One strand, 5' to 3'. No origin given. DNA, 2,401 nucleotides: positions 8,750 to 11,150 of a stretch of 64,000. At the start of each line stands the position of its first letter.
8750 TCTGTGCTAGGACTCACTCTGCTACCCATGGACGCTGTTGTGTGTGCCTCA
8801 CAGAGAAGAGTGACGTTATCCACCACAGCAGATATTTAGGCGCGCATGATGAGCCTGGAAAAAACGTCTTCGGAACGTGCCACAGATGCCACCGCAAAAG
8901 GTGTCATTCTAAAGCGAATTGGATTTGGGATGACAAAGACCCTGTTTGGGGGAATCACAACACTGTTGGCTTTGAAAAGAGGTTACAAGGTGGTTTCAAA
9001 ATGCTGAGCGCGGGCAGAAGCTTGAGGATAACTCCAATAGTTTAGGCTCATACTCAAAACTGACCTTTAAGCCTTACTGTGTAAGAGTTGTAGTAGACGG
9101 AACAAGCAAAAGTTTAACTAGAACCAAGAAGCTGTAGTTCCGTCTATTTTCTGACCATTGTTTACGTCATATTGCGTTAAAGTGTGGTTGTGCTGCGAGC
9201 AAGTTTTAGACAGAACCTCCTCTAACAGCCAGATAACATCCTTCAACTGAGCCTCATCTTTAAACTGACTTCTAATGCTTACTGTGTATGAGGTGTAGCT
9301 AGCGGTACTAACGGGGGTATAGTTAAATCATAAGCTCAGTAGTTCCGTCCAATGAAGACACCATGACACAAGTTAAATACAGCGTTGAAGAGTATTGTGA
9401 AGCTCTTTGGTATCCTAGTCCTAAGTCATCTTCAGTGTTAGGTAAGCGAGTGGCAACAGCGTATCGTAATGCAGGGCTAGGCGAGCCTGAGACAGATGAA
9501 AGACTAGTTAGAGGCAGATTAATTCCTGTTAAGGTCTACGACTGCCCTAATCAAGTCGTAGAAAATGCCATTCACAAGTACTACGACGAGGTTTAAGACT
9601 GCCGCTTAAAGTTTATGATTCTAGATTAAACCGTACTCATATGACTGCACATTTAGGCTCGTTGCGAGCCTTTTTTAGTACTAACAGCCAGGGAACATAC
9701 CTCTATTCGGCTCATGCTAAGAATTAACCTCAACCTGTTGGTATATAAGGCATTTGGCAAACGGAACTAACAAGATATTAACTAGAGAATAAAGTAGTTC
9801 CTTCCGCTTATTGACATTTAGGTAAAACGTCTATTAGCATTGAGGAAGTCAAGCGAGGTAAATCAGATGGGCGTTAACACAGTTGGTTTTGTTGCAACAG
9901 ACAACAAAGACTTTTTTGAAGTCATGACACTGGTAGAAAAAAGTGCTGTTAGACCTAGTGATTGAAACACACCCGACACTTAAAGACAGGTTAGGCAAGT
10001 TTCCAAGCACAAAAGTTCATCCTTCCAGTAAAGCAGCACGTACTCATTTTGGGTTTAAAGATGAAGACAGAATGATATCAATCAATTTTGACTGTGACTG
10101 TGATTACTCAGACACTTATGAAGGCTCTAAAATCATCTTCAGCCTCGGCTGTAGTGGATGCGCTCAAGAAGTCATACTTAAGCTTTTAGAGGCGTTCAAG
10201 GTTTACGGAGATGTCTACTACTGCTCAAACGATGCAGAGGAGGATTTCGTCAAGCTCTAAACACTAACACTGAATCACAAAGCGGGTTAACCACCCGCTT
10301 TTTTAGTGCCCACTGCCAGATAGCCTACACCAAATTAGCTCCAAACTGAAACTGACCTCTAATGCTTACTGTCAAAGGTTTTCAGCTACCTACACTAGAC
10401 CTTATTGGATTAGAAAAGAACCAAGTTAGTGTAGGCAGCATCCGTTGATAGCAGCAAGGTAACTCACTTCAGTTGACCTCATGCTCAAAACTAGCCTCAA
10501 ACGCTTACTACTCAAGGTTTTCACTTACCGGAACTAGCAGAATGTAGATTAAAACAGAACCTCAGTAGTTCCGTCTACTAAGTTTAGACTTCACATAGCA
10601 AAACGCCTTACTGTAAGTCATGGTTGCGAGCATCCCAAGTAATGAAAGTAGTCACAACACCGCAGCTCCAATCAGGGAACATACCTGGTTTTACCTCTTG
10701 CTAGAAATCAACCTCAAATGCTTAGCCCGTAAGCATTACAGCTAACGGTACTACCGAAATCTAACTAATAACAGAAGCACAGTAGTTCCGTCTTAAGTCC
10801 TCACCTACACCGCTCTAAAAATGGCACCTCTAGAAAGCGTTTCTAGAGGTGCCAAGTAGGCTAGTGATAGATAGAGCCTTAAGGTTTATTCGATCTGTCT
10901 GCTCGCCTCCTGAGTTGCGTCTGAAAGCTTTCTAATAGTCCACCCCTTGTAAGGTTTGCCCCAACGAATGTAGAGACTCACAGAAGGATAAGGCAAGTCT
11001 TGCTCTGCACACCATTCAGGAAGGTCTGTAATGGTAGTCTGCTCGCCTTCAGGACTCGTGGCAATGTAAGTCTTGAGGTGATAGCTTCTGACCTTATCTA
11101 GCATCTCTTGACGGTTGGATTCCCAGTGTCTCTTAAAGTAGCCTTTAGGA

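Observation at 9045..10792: Fourteen-copy family of ~100-nt structured intergenic repeats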

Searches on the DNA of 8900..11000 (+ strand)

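Call 16: search_rna_families(source=window, start=8900, end=11000, threshold=evalue, max_evalue=10)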
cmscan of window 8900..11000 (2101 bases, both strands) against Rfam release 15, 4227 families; matches with E-value up to 10: 3.
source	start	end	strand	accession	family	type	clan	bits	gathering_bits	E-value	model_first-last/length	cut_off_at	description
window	10277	10337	+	RF02900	AaHKsRNA82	Gene; sRNA;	-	24.8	51.4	0.65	1-81/81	no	Aggregatibacter sRNA 82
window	10823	10853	-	RF00833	mir-70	Gene; miRNA;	-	18.6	90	3.3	1-79/79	no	mir-70 microRNA precursor family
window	9624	9750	-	RF01500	Afu_198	Gene; snRNA; snoRNA; CD-box;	-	16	40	4.2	1-149/149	no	A. fumigatus snoRNA Afu_198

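Call 54: build_rna_model(alignment_id=A4, structure=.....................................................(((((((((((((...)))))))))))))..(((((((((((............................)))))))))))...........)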
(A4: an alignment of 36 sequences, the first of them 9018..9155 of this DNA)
Model R1 built from alignment A4 (36 sequences, 145 columns); structure: as given.
model positions 137; base pairs 24; branch points 1; effective number of sequences 14.95; information 0.59 bits per position. Calibrated on 0.2 Mb of random sequence (short: E-values are rough).
structure used (alignment columns):
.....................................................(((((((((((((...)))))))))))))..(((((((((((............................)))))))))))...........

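Call 55: search_with_rna_model(model_id=R1, sources=[window, L013, L014, L015, L016, L017, L018, L019, L021], max_evalue=1)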
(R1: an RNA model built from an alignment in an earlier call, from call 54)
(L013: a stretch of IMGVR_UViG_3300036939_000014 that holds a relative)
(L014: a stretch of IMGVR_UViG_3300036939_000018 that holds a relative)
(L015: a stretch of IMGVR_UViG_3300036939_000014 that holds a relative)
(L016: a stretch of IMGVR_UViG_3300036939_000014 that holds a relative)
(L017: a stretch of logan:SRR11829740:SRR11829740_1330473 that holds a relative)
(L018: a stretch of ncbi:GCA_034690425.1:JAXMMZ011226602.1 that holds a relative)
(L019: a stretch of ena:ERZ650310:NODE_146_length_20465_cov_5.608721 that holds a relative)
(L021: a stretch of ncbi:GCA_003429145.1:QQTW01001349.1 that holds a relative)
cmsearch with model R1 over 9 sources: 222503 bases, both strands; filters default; matches with E-value up to 1: 58.
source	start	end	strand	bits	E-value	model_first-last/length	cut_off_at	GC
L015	14759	14895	+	123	4.6e-28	1-137/137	no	0.42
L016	496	632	+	123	4.6e-28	1-137/137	no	0.42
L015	4207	4343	+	121.6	1e-27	1-137/137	no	0.42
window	10450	10586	+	117.8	9.3e-27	1-137/137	no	0.41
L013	15210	15346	-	114.4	6.5e-26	1-137/137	no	0.42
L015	4038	4174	+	114.2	7.3e-26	1-137/137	no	0.45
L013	3671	3807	-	111.6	3.3e-25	1-137/137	no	0.4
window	9019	9155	+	110.7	5.4e-25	1-137/137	no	0.39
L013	3043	3179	-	107.3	3.7e-24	1-137/137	no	0.42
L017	1993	2129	-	104.8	1.5e-23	1-137/137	no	0.36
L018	2662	2798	-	104.8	1.5e-23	1-137/137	no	0.36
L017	1580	1716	-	104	2.5e-23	1-137/137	no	0.39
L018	2249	2385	-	104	2.5e-23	1-137/137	no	0.39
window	10667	10803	+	101.4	1.1e-22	1-137/137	no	0.42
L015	14517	14653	+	100.6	1.7e-22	1-137/137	no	0.42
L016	254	390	+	100.6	1.7e-22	1-137/137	no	0.42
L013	15713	15849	-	100.1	2.3e-22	1-137/137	no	0.42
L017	14953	15090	-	99.7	2.8e-22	1-137/137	no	0.39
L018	15622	15759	-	99.7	2.8e-22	1-137/137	no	0.39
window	9224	9360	+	99.5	3.1e-22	1-137/137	no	0.42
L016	7716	7852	+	99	4.3e-22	1-137/137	no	0.42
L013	2636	2772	-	98.8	4.7e-22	1-137/137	no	0.42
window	9683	9819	+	98.3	6.5e-22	1-137/137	no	0.38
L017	5405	5541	-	97.2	1.2e-21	1-137/137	no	0.39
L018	6074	6210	-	97.2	1.2e-21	1-137/137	no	0.39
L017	16209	16346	-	96.4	1.9e-21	1-137/137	no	0.38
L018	16878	17015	-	96.4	1.9e-21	1-137/137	no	0.38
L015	20484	20620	-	91.6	2.9e-20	1-137/137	no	0.41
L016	6221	6357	-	91.6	2.9e-20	1-137/137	no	0.41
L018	328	458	-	91.2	3.6e-20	1-137/137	no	0.38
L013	16011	16147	-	88.4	1.9e-19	1-137/137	no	0.4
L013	15471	15607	-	88.2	2e-19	1-137/137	no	0.37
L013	4104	4240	-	87.7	2.7e-19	1-137/137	no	0.39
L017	15201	15337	-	87.5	3e-19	1-137/137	no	0.37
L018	15870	16006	-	87.5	3e-19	1-137/137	no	0.37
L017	15440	15576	-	85.3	1.1e-18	1-137/137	no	0.43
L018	16109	16245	-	85.3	1.1e-18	1-137/137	no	0.43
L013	15851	15987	-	85.2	1.2e-18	1-137/137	no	0.43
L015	14322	14458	+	82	6.9e-18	1-137/137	no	0.45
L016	59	195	+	82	6.9e-18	1-137/137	no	0.45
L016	8340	8476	-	74.3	5.8e-16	1-137/137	no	0.38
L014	4367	4501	-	45.6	7.7e-09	1-137/137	no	0.39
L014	15313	15447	-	27.9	0.00019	1-137/137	no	0.41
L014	3028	3159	-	23.8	0.002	1-137/137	no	0.43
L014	2852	2987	-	23.4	0.0025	1-137/137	no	0.49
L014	3089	3117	+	17.6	0.067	47-75/137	no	0.34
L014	16019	16106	-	15.5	0.23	47-134/137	no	0.38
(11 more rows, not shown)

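Call 56: search_with_rna_model(model_id=R1, source=L014, filters=off, max_evalue=5, show_alignments=4)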
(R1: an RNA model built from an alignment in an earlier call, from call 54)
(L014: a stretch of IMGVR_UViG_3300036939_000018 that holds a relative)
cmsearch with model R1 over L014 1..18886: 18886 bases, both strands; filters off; matches with E-value up to 5: 12.
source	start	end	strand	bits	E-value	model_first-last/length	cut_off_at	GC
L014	4367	4501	-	45.6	6.5e-10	1-137/137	no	0.39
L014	15313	15447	-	27.9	1.6e-05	1-137/137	no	0.41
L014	3028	3159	-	23.8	0.00017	1-137/137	no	0.43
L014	2852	2987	-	23.4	0.00021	1-137/137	no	0.49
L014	3089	3117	+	17.6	0.0057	47-75/137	no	0.34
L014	16019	16106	-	15.5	0.019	47-134/137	no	0.38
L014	16078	16106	+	9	0.79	47-75/137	no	0.41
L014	2914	2942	+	8.9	0.83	47-75/137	no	0.48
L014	15375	15403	+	8.3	1.1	47-75/137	no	0.34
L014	4006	4032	-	7.4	2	48-74/137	no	0.3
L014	17387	17443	-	6.2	3.8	1-137/137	no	0.37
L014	3475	3493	+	6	4.2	1-137/137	no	0.42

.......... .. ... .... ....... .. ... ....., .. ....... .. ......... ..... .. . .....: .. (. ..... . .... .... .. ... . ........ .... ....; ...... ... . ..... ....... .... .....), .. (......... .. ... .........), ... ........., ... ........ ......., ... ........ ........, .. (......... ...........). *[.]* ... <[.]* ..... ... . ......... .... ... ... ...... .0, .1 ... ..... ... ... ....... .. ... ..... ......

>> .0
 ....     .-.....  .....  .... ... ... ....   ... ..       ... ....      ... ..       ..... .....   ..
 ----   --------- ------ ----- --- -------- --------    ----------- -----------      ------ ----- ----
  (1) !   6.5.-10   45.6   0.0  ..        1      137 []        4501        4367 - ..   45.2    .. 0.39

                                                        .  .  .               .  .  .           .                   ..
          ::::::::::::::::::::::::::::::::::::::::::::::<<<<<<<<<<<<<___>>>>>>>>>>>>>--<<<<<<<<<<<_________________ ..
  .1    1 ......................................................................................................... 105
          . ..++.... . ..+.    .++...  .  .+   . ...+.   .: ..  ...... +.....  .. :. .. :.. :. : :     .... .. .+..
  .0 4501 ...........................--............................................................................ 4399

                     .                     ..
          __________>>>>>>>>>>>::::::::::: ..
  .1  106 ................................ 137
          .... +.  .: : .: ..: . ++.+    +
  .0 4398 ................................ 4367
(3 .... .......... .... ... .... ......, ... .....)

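Call 57: search_with_rna_model(model_id=R1, sources=[window, L013, L014, L015, L016, L018], max_evalue=0.01, make_alignment=true)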
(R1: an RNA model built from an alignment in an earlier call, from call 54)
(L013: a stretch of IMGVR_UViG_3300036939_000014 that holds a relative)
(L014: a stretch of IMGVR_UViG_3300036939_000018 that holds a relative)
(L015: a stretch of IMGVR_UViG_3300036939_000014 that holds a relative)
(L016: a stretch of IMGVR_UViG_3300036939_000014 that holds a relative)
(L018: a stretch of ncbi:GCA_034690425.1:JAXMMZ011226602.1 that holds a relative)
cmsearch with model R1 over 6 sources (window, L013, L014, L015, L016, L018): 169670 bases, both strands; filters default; matches with E-value up to 0.01: 48.
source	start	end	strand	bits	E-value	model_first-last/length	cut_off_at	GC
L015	14759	14895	+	123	3.5e-28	1-137/137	no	0.42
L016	496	632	+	123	3.5e-28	1-137/137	no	0.42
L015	4207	4343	+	121.6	7.8e-28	1-137/137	no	0.42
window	10450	10586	+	117.8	7.1e-27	1-137/137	no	0.41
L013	15210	15346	-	114.4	5e-26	1-137/137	no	0.42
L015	4038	4174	+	114.2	5.6e-26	1-137/137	no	0.45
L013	3671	3807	-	111.6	2.5e-25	1-137/137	no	0.4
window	9019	9155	+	110.7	4.1e-25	1-137/137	no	0.39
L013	3043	3179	-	107.3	2.8e-24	1-137/137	no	0.42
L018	2662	2798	-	104.8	1.2e-23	1-137/137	no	0.36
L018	2249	2385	-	104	1.9e-23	1-137/137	no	0.39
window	10667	10803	+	101.4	8.1e-23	1-137/137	no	0.42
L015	14517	14653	+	100.6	1.3e-22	1-137/137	no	0.42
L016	254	390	+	100.6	1.3e-22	1-137/137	no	0.42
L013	15713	15849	-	100.1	1.7e-22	1-137/137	no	0.42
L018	15622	15759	-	99.7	2.1e-22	1-137/137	no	0.39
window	9224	9360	+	99.5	2.4e-22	1-137/137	no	0.42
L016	7716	7852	+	99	3.2e-22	1-137/137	no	0.42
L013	2636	2772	-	98.8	3.5e-22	1-137/137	no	0.42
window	9683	9819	+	98.3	4.9e-22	1-137/137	no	0.38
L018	6074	6210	-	97.2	9e-22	1-137/137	no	0.39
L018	16878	17015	-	96.4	1.4e-21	1-137/137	no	0.38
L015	20484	20620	-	91.6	2.2e-20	1-137/137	no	0.41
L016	6221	6357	-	91.6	2.2e-20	1-137/137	no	0.41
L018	328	458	-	91.2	2.8e-20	1-137/137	no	0.38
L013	16011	16147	-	88.4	1.4e-19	1-137/137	no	0.4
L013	15471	15607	-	88.2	1.5e-19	1-137/137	no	0.37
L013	4104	4240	-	87.7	2.1e-19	1-137/137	no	0.39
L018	15870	16006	-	87.5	2.3e-19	1-137/137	no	0.37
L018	16109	16245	-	85.3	8.1e-19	1-137/137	no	0.43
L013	15851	15987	-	85.2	8.8e-19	1-137/137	no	0.43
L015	14322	14458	+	82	5.3e-18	1-137/137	no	0.45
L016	59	195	+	82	5.3e-18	1-137/137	no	0.45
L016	8340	8476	-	74.3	4.4e-16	1-137/137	no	0.38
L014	4367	4501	-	45.6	5.9e-09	1-137/137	no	0.39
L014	15313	15447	-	27.9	0.00015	1-137/137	no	0.41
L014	3028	3159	-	23.8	0.0015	1-137/137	no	0.43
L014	2852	2987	-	23.4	0.0019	1-137/137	no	0.49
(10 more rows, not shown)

Alignment A5: 48 matches aligned to the model, 139 columns, each read 5' to 3' on its own strand. Consensus structure (alignment columns), stored with it:
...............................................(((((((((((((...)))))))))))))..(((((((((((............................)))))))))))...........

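Call 77: search_with_rna_model(model_id=R1, source=L022, max_evalue=0.1)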
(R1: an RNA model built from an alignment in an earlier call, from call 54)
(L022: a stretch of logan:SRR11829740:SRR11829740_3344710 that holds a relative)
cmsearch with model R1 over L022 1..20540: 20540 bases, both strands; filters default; matches with E-value up to 0.1: 9.
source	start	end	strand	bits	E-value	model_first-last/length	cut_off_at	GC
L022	18589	18725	+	117.8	8.6e-28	1-137/137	no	0.41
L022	17158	17294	+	110.7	5e-26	1-137/137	no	0.39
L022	18806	18942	+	101.4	9.8e-24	1-137/137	no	0.42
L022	17363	17499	+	99.5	2.9e-23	1-137/137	no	0.42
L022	17822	17958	+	98.3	6e-23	1-137/137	no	0.38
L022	18450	18586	+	86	6.8e-20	1-137/137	no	0.42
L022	6771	6908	+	84.9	1.3e-19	1-137/137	no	0.42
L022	6503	6639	+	83.3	3.1e-19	1-137/137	no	0.4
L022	19935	19997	+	16.7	0.01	1-137/137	no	0.32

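Call 92: search_with_rna_model(model_id=R1, sources=[L023, L024, L025, L026, L027, L028, L029, L030, L031, L032], max_evalue=0.01)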
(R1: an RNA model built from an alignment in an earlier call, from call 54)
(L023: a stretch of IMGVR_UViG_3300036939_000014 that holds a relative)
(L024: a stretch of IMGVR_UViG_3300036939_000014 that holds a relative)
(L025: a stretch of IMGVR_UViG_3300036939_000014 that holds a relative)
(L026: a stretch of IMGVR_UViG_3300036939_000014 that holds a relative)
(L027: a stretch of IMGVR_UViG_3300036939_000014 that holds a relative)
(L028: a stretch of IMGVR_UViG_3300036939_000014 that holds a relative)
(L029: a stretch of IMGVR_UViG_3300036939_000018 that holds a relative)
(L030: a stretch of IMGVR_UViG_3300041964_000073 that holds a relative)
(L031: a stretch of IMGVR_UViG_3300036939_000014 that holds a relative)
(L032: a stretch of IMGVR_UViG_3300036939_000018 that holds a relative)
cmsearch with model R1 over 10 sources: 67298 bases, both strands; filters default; matches with E-value up to 0.01: 33.
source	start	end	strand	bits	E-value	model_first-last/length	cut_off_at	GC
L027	3460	3596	+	123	1.4e-28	1-137/137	no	0.42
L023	8762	8898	+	121.6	3.1e-28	1-137/137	no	0.42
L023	8593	8729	+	114.2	2.2e-26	1-137/137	no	0.45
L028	2031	2167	+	111.6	9.9e-26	1-137/137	no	0.4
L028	2659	2795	+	107.3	1.1e-24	1-137/137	no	0.42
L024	1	131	+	107.1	1.3e-24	7-137/137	5'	0.4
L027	3218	3354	+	100.6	5.3e-23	1-137/137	no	0.42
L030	1533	1669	-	100.4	5.9e-23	1-137/137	no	0.36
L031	806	942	+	100.1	6.8e-23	1-137/137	no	0.42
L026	4005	4141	-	97.1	3.9e-22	1-137/137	no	0.39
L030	5964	6100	-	96.1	6.8e-22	1-137/137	no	0.42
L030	5180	5316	-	89.8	2.4e-20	1-137/137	no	0.43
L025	11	147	-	89.2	3.4e-20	1-137/137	no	0.41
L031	508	644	+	88.4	5.6e-20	1-137/137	no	0.4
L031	1048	1184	+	88.2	6.1e-20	1-137/137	no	0.37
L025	6320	6456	-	88.2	6.2e-20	1-137/137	no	0.4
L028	1598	1734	+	87.7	8.2e-20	1-137/137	no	0.39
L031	668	804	+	85.2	3.5e-19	1-137/137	no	0.43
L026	2651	2787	-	82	2.1e-18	1-137/137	no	0.38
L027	3023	3159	+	82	2.1e-18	1-137/137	no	0.45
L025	357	493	-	80.8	4.3e-18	1-137/137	no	0.41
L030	2017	2153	-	76.8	4.1e-17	1-137/137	no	0.42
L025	1113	1249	-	76.7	4.5e-17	1-137/137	no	0.45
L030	1195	1331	-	76.2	5.8e-17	1-137/137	no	0.43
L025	5537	5673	-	75.2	1e-16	1-137/137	no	0.39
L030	2302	2438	-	72.5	4.7e-16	1-137/137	no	0.41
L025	841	977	-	71.9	6.7e-16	1-137/137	no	0.44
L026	3119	3258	-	64.2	5.5e-14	1-137/137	no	0.32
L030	5027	5150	-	53.1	3.2e-11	14-137/137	no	0.4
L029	2599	2733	+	45.6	2.3e-09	1-137/137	no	0.39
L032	3440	3574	+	27.9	5.8e-05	1-137/137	no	0.41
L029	3941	4072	+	23.8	0.0006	1-137/137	no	0.43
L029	4113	4248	+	23.4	0.00074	1-137/137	no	0.49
